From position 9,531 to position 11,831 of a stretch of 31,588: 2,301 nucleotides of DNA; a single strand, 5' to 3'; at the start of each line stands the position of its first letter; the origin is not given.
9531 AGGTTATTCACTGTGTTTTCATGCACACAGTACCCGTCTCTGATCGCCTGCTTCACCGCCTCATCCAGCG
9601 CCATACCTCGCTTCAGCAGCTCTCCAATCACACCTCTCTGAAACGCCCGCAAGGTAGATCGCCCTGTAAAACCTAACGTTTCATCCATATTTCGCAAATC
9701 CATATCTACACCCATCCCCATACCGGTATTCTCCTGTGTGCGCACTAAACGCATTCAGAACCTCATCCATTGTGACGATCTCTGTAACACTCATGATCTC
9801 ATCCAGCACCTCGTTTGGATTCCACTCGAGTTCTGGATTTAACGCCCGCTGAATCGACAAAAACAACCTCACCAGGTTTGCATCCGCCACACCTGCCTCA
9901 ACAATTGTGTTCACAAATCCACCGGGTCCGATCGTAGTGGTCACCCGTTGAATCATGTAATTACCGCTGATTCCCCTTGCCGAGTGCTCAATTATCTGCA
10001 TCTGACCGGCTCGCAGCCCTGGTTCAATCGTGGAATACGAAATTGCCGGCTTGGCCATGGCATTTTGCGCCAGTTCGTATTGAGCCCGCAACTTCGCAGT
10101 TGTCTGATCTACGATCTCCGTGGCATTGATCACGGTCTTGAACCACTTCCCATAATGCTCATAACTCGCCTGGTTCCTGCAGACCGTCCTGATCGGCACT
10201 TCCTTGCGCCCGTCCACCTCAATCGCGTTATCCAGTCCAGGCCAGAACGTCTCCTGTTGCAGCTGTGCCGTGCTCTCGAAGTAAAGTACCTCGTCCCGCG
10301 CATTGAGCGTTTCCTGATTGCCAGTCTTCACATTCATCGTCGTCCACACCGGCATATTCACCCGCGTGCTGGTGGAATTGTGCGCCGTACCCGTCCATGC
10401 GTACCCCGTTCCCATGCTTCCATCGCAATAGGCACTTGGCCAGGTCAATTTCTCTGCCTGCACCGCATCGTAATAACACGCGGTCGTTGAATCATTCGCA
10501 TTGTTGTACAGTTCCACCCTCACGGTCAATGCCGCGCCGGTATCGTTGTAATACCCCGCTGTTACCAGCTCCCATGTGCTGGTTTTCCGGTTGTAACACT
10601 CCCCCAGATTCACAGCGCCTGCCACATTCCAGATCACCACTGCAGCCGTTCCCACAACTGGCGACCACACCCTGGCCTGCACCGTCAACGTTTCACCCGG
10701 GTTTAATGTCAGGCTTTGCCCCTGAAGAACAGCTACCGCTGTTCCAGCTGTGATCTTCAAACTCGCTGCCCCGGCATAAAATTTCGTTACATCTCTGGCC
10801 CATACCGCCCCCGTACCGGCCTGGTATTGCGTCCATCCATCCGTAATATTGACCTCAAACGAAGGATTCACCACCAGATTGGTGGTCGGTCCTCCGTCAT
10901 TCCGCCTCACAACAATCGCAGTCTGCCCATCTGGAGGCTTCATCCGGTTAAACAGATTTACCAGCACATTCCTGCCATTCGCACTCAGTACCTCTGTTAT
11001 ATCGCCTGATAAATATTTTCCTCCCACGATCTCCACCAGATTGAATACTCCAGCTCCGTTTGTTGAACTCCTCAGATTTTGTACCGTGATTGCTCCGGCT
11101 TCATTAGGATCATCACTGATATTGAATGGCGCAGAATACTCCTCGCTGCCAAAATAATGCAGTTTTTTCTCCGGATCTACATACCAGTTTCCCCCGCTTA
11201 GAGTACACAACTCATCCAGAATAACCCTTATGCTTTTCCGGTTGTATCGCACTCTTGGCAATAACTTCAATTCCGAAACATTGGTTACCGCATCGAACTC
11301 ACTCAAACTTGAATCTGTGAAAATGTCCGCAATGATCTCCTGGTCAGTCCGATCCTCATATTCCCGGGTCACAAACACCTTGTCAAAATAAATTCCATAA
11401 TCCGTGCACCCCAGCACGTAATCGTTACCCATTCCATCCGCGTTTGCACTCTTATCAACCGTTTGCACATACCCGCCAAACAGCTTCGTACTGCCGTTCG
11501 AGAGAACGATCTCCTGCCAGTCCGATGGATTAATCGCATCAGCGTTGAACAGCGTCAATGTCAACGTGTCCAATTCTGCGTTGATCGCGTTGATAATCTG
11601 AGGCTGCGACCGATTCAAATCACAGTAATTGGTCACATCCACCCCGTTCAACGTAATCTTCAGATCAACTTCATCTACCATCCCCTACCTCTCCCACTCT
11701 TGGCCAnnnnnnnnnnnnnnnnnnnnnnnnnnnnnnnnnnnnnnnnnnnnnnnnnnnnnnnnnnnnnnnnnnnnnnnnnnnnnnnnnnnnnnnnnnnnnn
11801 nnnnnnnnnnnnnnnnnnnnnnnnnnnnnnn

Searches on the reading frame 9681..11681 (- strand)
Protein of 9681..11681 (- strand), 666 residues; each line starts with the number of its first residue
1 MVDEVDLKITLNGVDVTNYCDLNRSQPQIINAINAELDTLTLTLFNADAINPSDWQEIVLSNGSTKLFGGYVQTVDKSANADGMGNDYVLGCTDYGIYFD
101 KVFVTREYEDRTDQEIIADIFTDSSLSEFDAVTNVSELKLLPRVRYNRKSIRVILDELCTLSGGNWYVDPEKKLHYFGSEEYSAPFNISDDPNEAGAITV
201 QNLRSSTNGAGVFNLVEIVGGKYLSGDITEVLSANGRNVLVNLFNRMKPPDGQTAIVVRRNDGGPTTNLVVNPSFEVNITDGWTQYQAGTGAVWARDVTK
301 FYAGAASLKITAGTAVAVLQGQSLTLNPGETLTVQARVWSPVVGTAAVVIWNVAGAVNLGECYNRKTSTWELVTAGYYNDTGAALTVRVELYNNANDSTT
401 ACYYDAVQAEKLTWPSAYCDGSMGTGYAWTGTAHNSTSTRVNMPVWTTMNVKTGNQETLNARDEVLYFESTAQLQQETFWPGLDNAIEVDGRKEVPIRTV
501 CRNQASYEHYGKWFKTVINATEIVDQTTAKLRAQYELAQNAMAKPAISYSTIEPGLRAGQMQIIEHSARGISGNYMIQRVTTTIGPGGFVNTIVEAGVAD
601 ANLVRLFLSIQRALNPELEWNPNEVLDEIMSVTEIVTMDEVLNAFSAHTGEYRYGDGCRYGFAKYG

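Call 95: search_protein_families(library=phrogs, proteins=[window:9681-11681:-], max_evalue=0.0001)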
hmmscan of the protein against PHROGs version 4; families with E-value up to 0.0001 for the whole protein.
window:9681-11681:- (666 aa): 2 families
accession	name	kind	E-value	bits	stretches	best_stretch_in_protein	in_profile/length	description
phrog_14138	-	tail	9.9e-09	35.2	1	266-456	26-242/685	minor tail protein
phrog_400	-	tail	5.3e-07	29.9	0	40-126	53-139/654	tail protein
